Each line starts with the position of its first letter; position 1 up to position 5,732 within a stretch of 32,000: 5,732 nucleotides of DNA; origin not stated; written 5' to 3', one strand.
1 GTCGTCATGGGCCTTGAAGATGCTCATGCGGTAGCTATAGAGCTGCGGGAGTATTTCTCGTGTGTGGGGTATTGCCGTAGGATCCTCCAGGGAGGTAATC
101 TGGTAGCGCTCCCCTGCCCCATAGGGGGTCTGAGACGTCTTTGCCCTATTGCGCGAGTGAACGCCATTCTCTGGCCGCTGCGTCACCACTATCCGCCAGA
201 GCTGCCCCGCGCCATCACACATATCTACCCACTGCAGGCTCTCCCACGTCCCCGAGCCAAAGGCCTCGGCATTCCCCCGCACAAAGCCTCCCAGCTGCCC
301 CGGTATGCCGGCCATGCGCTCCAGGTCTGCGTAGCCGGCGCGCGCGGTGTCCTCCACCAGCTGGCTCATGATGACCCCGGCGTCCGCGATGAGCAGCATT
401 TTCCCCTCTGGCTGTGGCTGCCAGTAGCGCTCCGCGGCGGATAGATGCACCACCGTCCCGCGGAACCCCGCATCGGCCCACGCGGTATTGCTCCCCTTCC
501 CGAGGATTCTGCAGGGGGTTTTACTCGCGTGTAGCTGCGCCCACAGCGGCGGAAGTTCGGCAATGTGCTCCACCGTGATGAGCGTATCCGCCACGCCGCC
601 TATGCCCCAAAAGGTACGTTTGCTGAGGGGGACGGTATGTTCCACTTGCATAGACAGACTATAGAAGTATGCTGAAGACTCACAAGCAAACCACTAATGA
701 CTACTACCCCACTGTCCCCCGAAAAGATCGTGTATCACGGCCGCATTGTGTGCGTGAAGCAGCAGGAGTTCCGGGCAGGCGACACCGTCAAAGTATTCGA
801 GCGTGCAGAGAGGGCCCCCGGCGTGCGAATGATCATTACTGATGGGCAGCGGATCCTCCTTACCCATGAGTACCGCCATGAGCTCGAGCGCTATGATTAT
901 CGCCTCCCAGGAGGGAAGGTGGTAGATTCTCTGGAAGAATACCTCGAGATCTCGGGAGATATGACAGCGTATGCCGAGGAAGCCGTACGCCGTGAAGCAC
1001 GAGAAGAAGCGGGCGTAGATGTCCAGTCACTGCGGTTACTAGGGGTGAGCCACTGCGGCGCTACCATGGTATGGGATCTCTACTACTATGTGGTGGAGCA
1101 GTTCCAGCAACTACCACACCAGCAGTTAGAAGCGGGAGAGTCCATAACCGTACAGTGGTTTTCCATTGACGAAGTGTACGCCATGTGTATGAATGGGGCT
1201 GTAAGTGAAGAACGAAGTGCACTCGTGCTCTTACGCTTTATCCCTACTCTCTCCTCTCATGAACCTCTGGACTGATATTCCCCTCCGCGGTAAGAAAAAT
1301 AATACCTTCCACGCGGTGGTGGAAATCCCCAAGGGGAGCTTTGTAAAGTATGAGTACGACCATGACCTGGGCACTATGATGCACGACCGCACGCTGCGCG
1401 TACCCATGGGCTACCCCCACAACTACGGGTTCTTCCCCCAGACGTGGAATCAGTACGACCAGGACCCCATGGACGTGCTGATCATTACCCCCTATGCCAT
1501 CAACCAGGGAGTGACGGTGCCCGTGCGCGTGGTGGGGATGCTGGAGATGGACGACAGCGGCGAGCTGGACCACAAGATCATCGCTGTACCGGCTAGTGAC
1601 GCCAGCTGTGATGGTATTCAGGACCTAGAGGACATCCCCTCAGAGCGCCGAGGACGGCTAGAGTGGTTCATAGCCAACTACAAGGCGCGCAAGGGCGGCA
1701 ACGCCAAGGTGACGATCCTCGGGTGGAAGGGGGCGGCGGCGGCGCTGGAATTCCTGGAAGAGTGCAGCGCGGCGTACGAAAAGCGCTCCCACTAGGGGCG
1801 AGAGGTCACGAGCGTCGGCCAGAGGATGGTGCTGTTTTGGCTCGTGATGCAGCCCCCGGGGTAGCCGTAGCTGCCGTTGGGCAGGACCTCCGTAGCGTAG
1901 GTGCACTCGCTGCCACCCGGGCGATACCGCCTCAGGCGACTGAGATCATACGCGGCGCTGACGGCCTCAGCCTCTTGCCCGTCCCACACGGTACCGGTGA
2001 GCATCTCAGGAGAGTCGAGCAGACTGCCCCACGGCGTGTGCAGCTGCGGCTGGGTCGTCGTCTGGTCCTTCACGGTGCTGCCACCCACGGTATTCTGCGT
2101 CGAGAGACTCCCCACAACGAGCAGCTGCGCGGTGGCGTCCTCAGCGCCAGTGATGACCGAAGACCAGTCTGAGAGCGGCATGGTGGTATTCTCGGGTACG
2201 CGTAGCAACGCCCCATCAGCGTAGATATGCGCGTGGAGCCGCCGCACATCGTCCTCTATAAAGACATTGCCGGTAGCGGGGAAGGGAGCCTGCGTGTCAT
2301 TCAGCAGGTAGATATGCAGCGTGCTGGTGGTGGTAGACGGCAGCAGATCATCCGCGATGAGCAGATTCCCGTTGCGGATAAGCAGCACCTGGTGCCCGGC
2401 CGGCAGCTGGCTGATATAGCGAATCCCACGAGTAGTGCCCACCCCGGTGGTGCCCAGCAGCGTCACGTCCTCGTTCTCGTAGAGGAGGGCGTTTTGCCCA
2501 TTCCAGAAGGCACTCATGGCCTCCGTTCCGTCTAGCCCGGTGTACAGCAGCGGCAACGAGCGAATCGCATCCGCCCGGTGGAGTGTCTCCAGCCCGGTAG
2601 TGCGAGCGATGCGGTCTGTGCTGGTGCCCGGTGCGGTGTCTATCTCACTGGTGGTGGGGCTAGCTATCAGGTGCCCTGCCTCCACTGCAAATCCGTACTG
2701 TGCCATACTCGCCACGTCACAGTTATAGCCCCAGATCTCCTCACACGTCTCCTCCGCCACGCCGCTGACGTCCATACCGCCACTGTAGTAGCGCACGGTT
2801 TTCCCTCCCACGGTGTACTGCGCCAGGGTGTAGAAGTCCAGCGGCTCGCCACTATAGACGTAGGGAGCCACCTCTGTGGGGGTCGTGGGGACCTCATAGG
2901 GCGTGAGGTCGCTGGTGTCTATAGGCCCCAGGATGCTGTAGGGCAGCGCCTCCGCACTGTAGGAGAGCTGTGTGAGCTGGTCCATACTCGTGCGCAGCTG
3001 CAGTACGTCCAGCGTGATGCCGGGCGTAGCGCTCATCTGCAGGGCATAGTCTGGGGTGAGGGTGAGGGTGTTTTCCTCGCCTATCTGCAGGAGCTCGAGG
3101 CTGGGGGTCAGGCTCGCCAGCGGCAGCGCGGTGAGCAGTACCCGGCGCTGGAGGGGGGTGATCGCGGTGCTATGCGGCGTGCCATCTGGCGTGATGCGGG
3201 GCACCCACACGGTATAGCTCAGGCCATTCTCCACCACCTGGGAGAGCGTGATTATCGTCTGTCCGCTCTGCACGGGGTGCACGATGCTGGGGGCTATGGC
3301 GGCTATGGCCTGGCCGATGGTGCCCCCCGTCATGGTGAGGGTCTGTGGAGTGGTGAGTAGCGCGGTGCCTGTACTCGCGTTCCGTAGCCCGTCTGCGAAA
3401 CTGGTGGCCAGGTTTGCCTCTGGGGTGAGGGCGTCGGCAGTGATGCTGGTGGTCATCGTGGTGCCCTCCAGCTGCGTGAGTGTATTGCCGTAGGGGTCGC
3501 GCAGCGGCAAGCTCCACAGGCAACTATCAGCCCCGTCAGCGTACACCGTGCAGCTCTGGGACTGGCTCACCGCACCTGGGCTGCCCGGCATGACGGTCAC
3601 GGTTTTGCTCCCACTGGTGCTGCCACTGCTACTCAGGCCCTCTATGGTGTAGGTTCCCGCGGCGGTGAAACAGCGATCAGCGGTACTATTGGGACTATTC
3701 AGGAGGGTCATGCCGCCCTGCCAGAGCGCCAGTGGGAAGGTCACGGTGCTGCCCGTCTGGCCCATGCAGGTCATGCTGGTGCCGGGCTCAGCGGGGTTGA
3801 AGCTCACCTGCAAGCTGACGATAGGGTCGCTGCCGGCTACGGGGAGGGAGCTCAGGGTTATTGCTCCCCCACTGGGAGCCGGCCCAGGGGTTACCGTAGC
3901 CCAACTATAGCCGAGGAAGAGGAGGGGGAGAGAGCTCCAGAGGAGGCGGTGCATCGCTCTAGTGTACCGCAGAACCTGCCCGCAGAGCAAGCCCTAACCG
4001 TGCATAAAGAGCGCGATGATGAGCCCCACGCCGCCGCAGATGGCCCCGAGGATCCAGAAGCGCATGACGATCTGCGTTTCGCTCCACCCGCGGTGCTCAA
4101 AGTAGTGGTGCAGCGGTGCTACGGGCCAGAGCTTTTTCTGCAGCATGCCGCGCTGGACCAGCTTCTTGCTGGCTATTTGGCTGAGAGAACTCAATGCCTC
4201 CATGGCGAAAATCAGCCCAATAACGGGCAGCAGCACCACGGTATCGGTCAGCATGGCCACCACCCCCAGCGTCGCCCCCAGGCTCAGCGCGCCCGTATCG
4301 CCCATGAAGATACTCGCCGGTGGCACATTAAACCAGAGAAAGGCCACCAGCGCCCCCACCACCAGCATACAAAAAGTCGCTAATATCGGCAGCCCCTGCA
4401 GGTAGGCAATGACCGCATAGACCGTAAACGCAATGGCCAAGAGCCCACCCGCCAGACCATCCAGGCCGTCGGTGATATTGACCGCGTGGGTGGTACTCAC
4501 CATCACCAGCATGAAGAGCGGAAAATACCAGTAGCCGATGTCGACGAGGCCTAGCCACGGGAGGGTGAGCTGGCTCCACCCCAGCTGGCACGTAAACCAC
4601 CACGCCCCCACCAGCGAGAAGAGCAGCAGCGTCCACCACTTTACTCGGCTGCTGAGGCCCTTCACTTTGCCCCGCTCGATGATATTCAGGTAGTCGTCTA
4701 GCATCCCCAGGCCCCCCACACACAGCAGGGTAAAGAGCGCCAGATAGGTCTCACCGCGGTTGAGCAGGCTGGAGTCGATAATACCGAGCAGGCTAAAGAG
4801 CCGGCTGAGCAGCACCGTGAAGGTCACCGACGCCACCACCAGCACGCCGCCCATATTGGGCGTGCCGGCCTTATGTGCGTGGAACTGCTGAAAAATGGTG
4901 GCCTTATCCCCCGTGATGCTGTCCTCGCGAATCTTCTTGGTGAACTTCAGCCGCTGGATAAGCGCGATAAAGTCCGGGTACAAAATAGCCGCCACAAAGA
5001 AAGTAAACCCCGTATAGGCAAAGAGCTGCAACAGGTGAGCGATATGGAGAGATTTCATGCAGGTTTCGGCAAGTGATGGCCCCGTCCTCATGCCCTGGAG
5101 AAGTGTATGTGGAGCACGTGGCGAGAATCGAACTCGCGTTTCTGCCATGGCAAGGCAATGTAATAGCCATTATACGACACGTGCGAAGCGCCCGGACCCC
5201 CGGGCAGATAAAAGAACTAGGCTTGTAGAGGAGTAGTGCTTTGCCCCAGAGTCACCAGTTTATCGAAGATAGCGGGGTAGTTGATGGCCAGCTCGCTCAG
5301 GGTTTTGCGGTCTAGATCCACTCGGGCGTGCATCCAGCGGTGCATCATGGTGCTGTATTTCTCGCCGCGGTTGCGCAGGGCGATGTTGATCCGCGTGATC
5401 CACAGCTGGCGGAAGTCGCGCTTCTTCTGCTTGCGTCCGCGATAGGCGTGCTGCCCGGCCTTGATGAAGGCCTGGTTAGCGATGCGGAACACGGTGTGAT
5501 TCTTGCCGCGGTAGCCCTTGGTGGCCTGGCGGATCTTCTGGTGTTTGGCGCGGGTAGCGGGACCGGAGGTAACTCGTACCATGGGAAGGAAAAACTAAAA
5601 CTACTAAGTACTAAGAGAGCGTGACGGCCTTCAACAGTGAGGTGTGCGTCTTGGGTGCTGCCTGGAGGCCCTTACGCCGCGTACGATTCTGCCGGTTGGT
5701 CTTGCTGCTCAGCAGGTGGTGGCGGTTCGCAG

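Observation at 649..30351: Recurrent -35/-10 promoter placed 5-7 nt from the ATG: leaderless, near per-gene transcription units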

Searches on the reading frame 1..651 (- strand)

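Call 5: search_protein_families(library=pfam, proteins=[window:1-651:-])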
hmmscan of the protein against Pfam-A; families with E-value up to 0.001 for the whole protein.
window:1-651:- (217 aa): 1 family
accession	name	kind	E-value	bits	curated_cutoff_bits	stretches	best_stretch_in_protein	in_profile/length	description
PF01565.28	FAD_binding_4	-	6.4e-15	55.5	26.4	1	23-153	3-137/139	FAD binding domain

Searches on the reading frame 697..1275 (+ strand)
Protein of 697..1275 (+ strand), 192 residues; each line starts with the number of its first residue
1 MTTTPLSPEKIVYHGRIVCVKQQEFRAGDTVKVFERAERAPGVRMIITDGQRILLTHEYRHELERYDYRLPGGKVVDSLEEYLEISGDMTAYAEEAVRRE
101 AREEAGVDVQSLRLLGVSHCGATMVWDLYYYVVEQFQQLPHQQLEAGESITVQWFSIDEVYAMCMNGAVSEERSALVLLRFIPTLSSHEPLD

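Call 5: search_protein_families(library=pfam, proteins=[window:697-1275:+])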
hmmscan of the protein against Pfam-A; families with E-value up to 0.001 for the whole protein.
window:697-1275:+ (192 aa): 1 family
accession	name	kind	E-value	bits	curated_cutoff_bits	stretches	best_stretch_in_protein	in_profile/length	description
PF00293.34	NUDIX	-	1.3e-13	51.5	21.1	1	39-160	2-118/134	NUDIX domain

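Call 9: find_encoding_contigs(protein=window:697-1275:+, flank=10000, max_places=6)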
Protein window:697-1275:+ (192 aa): no gene with exactly this product is on record in the collection.

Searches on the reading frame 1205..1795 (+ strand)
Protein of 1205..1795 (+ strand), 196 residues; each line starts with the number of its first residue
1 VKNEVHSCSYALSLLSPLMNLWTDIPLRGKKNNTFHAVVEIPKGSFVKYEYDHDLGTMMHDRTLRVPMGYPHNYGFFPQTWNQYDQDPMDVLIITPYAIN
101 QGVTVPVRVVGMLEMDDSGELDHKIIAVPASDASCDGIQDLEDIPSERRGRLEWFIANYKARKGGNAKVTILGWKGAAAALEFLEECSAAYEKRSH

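Call 5: search_protein_families(library=pfam, proteins=[window:1205-1795:+])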
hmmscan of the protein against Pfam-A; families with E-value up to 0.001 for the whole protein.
window:1205-1795:+ (196 aa): 1 family
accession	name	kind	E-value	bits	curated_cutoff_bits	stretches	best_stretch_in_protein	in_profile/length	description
PF00719.24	Pyrophosphatase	-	2.7e-47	160.9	23.5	1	37-191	1-152/153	Inorganic pyrophosphatase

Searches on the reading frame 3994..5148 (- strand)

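Call 5: search_protein_families(library=pfam, proteins=[window:3994-5148:-])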
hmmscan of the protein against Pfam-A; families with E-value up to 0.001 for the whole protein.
window:3994-5148:- (384 aa): 1 family
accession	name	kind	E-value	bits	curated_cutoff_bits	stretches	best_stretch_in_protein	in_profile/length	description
PF00953.26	Glycos_transf_4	-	1.2e-32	113.6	27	1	137-300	4-158/160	Glycosyl transferase family 4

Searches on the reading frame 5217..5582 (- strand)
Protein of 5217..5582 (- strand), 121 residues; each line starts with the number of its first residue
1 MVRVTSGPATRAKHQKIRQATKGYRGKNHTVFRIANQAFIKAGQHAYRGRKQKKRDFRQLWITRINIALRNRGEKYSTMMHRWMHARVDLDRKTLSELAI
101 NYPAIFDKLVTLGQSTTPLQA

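Call 5: search_protein_families(library=pfam, proteins=[window:5217-5582:-])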
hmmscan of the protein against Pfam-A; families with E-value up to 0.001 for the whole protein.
window:5217-5582:- (121 aa): 1 family
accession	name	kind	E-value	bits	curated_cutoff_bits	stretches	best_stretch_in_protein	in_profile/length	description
PF00453.23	Ribosomal_L20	-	1.7e-37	128.2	30.8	1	3-109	1-107/107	Ribosomal protein L20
